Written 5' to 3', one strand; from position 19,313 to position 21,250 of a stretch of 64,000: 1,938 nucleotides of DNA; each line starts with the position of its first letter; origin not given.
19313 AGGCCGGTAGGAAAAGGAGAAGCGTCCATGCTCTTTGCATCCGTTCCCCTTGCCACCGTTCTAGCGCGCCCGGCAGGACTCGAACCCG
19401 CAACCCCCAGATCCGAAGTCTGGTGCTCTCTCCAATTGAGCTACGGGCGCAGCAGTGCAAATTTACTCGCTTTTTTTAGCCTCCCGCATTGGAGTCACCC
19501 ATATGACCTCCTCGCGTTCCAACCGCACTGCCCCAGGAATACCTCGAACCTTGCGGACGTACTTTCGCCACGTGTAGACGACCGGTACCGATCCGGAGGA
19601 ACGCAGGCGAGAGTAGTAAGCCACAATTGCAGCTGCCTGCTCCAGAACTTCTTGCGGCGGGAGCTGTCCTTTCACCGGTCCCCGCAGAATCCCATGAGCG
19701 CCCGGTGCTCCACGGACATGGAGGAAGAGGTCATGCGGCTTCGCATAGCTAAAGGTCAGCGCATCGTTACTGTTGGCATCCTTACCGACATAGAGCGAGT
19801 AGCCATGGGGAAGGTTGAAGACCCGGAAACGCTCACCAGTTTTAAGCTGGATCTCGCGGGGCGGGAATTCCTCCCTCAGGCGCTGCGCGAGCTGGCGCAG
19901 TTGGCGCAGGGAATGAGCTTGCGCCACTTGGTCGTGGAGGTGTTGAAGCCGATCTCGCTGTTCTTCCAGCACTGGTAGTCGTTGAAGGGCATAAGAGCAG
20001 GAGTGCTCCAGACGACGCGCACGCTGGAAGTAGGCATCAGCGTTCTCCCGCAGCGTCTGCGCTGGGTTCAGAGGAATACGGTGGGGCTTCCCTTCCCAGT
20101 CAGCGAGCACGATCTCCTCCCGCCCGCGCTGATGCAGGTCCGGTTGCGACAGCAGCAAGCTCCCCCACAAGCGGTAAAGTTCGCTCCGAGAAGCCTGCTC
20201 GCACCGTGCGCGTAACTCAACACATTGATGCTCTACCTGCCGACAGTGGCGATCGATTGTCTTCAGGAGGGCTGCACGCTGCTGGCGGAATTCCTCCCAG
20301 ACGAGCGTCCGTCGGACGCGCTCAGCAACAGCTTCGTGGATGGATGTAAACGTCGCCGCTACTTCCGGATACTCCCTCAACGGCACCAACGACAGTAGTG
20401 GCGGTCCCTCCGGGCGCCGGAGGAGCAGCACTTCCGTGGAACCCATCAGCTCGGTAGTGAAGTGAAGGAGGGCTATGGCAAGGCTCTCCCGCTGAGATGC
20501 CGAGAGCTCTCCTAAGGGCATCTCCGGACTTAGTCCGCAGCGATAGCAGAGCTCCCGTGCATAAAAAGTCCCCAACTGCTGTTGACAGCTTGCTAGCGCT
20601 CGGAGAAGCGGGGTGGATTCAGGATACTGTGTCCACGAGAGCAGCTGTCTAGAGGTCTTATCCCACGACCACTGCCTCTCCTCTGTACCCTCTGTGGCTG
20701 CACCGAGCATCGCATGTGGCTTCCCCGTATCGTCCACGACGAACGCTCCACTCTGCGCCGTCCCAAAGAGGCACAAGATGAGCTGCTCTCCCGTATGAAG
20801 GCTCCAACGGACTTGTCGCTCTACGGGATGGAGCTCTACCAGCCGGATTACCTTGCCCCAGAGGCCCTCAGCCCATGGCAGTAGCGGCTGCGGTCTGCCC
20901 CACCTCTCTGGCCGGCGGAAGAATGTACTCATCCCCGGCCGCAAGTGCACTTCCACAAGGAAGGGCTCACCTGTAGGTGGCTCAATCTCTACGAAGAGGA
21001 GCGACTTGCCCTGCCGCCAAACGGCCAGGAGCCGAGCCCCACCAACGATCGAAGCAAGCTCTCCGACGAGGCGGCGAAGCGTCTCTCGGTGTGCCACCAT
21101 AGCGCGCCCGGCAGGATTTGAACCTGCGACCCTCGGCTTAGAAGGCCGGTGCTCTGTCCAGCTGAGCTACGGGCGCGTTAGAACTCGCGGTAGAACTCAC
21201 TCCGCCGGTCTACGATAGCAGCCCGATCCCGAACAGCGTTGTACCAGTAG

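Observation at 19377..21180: rqcH-like NFACT gene wedged between two tRNA-Arg genes with 2-nt and 12-nt spacers, abutting ppiD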

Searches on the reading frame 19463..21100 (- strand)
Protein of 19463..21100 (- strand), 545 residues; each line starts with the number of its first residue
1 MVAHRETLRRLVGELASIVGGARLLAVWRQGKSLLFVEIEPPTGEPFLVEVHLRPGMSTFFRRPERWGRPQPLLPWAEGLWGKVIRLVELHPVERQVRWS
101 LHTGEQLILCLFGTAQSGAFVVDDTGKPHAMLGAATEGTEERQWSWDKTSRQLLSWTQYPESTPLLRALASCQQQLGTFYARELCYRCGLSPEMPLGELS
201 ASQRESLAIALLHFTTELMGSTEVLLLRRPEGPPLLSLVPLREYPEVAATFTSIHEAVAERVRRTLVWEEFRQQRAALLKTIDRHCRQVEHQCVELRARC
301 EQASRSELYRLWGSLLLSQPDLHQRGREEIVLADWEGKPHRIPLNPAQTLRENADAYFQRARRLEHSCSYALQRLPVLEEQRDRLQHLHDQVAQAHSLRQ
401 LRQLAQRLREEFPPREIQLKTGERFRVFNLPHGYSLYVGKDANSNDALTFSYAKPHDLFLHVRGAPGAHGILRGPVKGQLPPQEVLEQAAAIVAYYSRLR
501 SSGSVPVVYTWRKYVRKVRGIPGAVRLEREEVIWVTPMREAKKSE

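Call 4: search_protein_families(library=pfam, proteins=[window:19463-21100:-])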
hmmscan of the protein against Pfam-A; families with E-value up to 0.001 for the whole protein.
window:19463-21100:- (545 aa): 2 families
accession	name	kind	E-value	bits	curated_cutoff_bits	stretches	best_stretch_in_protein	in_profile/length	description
PF05833.16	NFACT_N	-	2e-31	109.7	31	1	156-411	179-440/456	NFACT N-terminal and middle domains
PF05670.18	NFACT-R_1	-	9.7e-12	45.8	29.8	1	425-518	2-96/112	NFACT protein RNA binding domain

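Call 7: find_homologous_proteins(query=window:19463-21100:-)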
Query window:19463-21100:- (545 aa): 29 proteins with E <= 0.001 among 8000 candidates.
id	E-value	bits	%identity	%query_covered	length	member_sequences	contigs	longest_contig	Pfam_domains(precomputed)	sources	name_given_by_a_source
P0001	0.0e+0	1237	100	100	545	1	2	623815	PF05670.19,PF05833.17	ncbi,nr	ncbi:MAG: NFACT RNA binding domain-containing protein [Candidatus Kapabacteria bacterium]|nr:NFACT R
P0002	0.0e+0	1096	90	100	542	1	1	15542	PF05670.19,PF05833.17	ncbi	ncbi:MAG: NFACT RNA binding domain-containing protein [Chlorobiota bacterium]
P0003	6.0e-183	627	57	99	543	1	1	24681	PF05670.19,PF05833.17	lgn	-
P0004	4.1e-180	618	55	99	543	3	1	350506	PF05670.19,PF05833.17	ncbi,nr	ncbi:hypothetical protein HRbin21_00144 [bacterium HR21]|nr:hypothetical protein HRbin21_00144 [bact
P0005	1.7e-177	609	55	99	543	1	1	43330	PF05670.19,PF05833.17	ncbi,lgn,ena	-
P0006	2.6e-174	599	54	99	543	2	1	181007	PF05670.19,PF05833.17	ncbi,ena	-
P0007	1.8e-173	596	53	98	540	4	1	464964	PF05670.19,PF05833.17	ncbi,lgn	-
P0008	4.2e-163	562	53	99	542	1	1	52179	PF05670.19,PF05833.17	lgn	-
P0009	4.5e-139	482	60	70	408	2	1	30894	PF05670.19,PF05833.17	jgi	jgi:predicted ribosome quality control (RQC) complex YloA/Tae2 family protein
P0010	1.9e-128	447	67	56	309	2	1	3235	PF05670.19,PF05833.17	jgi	-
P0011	1.6e-126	441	48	89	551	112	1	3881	PF05670.19,PF05833.17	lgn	-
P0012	2.5e-126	440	46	99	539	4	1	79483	PF05670.19,PF05833.17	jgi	-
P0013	8.0e-124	432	46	99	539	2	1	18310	PF05670.19,PF05833.17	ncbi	-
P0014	9.6e-122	425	48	88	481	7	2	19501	PF05670.19,PF05833.17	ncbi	-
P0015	8.2e-65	237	34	99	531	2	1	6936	PF18297.7,PF05670.19,PF05833.17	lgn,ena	-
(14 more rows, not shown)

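Call 10: find_related_loci(query=A1, collection=genome_contigs, flank=5000)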
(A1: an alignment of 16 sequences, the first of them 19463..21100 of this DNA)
Query A1 (545 aa) in genome_contigs; peptide patterns used: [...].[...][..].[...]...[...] (x = any residue, [..] = any of these).
271 stretches matched a pattern; 257 encode a relative of the query (tblastn E <= 1e-3); the best 80 are kept; 80 distinct loci.
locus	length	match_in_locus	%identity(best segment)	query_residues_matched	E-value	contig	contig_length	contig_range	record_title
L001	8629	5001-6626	90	1-545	0e+0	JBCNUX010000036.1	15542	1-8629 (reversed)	MAG: Chlorobiota bacterium isolate DT_Bin_21 contig36, whole genome shotgun sequence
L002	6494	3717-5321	58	1-538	0e+0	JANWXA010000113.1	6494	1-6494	MAG: Candidatus Kapaibacterium sp. isolate SKYG35 NODE_113_length_6494_cov_3.384292, whole genome shotgun sequence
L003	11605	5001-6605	55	1-538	0e+0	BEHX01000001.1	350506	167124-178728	Bacterium HR21 DNA, contig: NODE_11_1, isolate: HRbin21, whole genome shotgun sequence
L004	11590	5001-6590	53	1-535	2e-172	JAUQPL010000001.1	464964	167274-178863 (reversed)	MAG: Bacteroidota bacterium isolate GXS.bins.67.201907 NODE_3_length_464964_cov_43.175677, whole genome shotgun sequence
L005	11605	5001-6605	54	1-538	2e-171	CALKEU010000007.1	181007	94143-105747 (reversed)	MAG: Candidatus Kapabacteria bacterium isolate S1_Bin_METABAT__74_1 genome assembly, contig: c_000001340700, whole genom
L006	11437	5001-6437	49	53-537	1e-130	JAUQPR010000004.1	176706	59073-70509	MAG: Bacteroidota bacterium isolate JZ-1.bins.153.201901 NODE_25_length_176706_cov_3.601227, whole genome shotgun sequen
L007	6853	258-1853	31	1-537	9e-82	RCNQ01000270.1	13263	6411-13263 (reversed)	MAG: Bacteroidetes/Chlorobi group bacterium ChocPot_Mid ChocPot_contig_9586, whole genome shotgun sequence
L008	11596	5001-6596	32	1-537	1e-71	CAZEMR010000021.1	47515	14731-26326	MAG TPA_asm: uncultured Hyphomicrobiales bacterium isolate SRP252850_co1_161 genome assembly, contig: NODE_1088_length_4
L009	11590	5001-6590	33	1-537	3e-71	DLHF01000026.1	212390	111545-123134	MAG TPA_asm: Ignavibacteria bacterium UBA7675 UBA7675_contig_451, whole genome shotgun sequence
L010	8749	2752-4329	32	1-537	1e-69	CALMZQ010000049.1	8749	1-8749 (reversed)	MAG TPA_asm: uncultured Ignavibacteria bacterium isolate SRR6670123_bin.14_CONCOCT_v1.1_MAG genome assembly, contig: ERZ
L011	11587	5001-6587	31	1-537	3e-69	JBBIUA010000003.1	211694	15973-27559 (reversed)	MAG: Ignavibacteria bacterium isolate QNF170220_bin_42 NODE_25_length_211694_cov_2.49424, whole genome shotgun sequence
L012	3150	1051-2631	33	1-537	5e-69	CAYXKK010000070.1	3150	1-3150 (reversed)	MAG TPA_asm: uncultured Melioribacter sp. isolate SRP318679_co1_368 genome assembly, contig: NODE_43978_length_3150_cov_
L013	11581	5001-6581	33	1-537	3e-68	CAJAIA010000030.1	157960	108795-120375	MAG: uncultured Ignavibacteria bacterium isolate Loc090721-4m_bin-0677 genome assembly, contig: bin-0677:30/45, whole ge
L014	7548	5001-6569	32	1-537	7e-68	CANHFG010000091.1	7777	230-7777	MAG: Ignavibacteria bacterium isolate RE-18aug17-124 genome assembly, contig: RE-18aug17-C16474, whole genome shotgun se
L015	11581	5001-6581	32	1-537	5e-67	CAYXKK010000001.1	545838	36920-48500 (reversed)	MAG TPA_asm: uncultured Melioribacter sp. isolate SRP318679_co1_368 genome assembly, contig: NODE_4_length_545838_cov_51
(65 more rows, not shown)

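Call 18: find_encoding_contigs(protein=P0003, flank=4000, max_places=2)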
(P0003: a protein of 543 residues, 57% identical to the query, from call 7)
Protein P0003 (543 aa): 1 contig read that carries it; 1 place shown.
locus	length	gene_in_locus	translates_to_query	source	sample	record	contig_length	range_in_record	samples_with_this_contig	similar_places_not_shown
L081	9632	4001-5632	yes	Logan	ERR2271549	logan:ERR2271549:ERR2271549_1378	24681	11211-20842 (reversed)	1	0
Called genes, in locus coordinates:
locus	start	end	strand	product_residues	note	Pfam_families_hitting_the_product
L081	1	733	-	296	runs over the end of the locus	PF00753:Lactamase_B, PF23023:Anti-Pycsar_Apyc1 (weak)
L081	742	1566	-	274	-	-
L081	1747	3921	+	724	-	PF13623:SurA_N_2, PF13624:SurA_N_3, PF13145:Rotamase_2, PF13616:Rotamase_3, PF00639:Rotamase, PF13145:Rotamase_2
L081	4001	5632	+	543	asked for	PF05833:NFACT_N, PF05670:NFACT-R_1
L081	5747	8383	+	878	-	PF06739:SBBP, PF19081:Ig_7 (weak)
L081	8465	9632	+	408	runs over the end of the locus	PF00534:Glycos_transf_1, PF13692:Glyco_trans_1_4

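Call 19: find_encoding_contigs(protein=P0005, flank=4000, max_places=2)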
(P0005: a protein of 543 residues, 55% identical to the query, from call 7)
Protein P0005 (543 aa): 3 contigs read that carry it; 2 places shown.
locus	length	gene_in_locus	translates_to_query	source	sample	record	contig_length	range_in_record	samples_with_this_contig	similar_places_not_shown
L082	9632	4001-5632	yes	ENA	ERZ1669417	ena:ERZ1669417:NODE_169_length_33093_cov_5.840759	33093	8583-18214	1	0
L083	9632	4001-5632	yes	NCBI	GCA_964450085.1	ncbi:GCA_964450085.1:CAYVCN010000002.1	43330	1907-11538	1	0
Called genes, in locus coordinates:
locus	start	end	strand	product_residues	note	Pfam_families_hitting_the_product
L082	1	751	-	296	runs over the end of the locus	PF00753:Lactamase_B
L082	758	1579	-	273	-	-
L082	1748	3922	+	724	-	PF13623:SurA_N_2, PF13624:SurA_N_3, PF13145:Rotamase_2, PF13616:Rotamase_3, PF00639:Rotamase, PF13145:Rotamase_2 (weak)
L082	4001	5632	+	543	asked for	PF05833:NFACT_N, PF05670:NFACT-R_1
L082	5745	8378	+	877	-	PF06739:SBBP, PF19081:Ig_7 (faint)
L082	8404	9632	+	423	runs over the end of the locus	PF00534:Glycos_transf_1, PF13692:Glyco_trans_1_4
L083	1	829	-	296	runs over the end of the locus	PF00753:Lactamase_B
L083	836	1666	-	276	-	-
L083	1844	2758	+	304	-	-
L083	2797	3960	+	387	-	-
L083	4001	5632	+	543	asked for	PF05833:NFACT_N, PF05670:NFACT-R_1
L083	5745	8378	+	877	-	PF06739:SBBP, PF19081:Ig_7 (faint)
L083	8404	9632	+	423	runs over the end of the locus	PF00534:Glycos_transf_1, PF13692:Glyco_trans_1_4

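Call 20: find_encoding_contigs(protein=P0008, flank=4000, max_places=2)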
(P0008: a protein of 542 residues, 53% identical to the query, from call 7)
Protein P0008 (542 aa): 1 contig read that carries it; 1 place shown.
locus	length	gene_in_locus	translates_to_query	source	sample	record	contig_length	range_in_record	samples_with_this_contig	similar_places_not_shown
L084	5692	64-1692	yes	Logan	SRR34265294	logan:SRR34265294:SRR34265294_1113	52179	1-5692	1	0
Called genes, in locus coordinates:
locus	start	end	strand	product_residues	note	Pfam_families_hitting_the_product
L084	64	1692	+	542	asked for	PF05833:NFACT_N, PF05670:NFACT-R_1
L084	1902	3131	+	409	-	PF00534:Glycos_transf_1, PF13692:Glyco_trans_1_4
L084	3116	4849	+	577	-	-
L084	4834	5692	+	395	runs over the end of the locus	PF13579:Glyco_trans_4_4 (weak), PF20706:GT4-conflict, PF00534:Glycos_transf_1, PF13692:Glyco_trans_1_4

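Call 21: find_encoding_contigs(protein=P0012, flank=4000, max_places=2)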
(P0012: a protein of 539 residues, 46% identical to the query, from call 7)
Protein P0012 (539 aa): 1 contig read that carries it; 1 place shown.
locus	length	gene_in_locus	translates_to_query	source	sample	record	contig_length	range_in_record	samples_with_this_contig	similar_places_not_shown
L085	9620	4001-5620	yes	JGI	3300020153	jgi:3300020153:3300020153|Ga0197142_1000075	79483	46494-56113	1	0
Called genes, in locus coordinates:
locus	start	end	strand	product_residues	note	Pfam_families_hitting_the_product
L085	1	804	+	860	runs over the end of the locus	PF12768:Rax2 (faint), PF24681:Kelch_KLHDC2_KLHL20_DRC7 (faint)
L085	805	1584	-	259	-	-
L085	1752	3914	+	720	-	PF13623:SurA_N_2, PF13624:SurA_N_3, PF13145:Rotamase_2, PF13616:Rotamase_3, PF00639:Rotamase, PF13145:Rotamase_2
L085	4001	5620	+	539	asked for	PF05833:NFACT_N, PF05670:NFACT-R_1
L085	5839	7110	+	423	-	PF13439:Glyco_transf_4 (weak), PF00534:Glycos_transf_1, PF13692:Glyco_trans_1_4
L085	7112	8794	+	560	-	-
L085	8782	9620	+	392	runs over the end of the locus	PF20706:GT4-conflict (weak), PF00534:Glycos_transf_1, PF13692:Glyco_trans_1_4, PF13524:Glyco_trans_1_2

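Call 22: find_encoding_contigs(protein=P0015, flank=4000, max_places=2)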
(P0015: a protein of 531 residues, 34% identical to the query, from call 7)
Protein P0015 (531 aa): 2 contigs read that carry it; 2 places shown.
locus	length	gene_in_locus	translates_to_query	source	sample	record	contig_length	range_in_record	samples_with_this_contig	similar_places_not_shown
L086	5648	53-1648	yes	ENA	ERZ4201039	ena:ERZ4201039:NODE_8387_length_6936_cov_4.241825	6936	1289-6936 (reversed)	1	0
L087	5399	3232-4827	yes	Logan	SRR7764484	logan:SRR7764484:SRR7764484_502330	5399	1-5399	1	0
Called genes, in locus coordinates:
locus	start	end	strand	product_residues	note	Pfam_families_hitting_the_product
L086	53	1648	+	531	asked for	PF05833:NFACT_N, PF05670:NFACT-R_1, PF18297:NFACT-R_2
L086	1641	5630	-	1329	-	PF02012:BNR (faint), PF15902:Sortilin-Vps10, PF13385:Laminin_G_3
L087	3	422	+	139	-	?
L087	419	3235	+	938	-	PF02985:HEAT (faint), PF13646:HEAT_2 (weak)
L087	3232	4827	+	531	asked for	PF05833:NFACT_N, PF05670:NFACT-R_1, PF18297:NFACT-R_2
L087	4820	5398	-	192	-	?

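Call 34: search_solved_structures(query=A1, max_evalue=0.001, show_alignments=1)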
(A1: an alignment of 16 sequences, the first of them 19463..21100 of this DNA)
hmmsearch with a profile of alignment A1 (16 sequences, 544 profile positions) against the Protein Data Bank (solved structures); distinct sequences matched with E-value up to 0.001: 11.
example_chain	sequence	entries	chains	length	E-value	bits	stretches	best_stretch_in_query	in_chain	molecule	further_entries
7aqc_R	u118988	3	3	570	5.9e-64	220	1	12-539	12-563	Rqc2 homolog RqcH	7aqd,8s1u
7as8_0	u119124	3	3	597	7.1e-64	219.7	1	12-539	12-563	Rqc2 homolog RqcH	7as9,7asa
7ope_0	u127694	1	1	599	1.7e-61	211.8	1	13-539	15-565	Rqc2 homolog RqcH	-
5h3w_A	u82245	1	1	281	2.8e-43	151.7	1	268-538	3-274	Fibronectin/fibrinogen binding protein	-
5h3w_B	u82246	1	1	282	9.1e-43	150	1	267-538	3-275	Fibronectin/fibrinogen binding protein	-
7eoe_A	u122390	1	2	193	4.4e-11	45.5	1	429-529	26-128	Coiled-coil domain-containing protein 25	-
8woh_B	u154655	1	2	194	9e-11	44.4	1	429-529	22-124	Coiled-coil domain-containing protein 25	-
7eof_B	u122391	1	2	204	1e-10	44.3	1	429-529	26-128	Coiled-coil domain-containing protein 25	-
9gy4_Z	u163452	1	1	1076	9.5e-08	34.4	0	336-501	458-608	Ribosome quality control complex subunit NEMF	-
6pon_A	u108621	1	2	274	5e-06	28.8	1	6-132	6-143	Adherence and virulence protein A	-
5h3x_A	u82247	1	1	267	0.00075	21.6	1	7-131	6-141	Fibronectin/fibrinogen binding protein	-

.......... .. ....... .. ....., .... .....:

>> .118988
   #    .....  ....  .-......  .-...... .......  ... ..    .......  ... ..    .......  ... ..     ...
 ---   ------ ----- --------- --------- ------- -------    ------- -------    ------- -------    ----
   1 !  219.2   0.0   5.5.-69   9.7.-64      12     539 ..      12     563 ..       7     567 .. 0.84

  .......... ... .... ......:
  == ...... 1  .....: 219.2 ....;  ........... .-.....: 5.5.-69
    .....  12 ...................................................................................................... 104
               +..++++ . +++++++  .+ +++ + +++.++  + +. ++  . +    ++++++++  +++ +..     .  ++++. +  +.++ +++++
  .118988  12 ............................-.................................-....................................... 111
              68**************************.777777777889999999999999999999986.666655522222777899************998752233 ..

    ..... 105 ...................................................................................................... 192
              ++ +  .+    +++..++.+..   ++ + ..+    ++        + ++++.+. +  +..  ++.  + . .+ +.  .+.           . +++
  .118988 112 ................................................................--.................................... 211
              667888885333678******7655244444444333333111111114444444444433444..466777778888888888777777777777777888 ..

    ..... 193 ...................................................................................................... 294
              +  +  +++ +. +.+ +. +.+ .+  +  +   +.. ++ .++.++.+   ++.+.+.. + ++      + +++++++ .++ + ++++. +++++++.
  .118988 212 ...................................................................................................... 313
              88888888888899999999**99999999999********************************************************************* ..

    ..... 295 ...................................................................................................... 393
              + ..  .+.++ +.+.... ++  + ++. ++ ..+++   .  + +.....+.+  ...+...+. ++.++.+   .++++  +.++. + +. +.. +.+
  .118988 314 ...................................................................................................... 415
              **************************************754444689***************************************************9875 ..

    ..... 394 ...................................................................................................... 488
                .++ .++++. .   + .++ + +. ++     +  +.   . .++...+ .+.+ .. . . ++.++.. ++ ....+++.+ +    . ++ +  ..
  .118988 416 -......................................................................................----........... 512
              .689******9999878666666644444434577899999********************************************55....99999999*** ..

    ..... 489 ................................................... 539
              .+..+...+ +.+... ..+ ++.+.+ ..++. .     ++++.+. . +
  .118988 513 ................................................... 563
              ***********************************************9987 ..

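Call 35: search_protein_families(library=ncbifam, proteins=[window:19463-21100:-])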
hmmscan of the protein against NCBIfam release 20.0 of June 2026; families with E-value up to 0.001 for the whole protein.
window:19463-21100:- (545 aa): 2 families
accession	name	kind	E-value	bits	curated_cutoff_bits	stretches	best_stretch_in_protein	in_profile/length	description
NF038240.1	fibro_bind_EfbA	exception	3.4e-28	98.6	1025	1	270-540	287-560/567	fibronectin-binding protein EfbA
NF041120.1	RqcH_arch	equivalog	3.2e-17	62.6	400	1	328-503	369-522/645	ribosome rescue protein RqcH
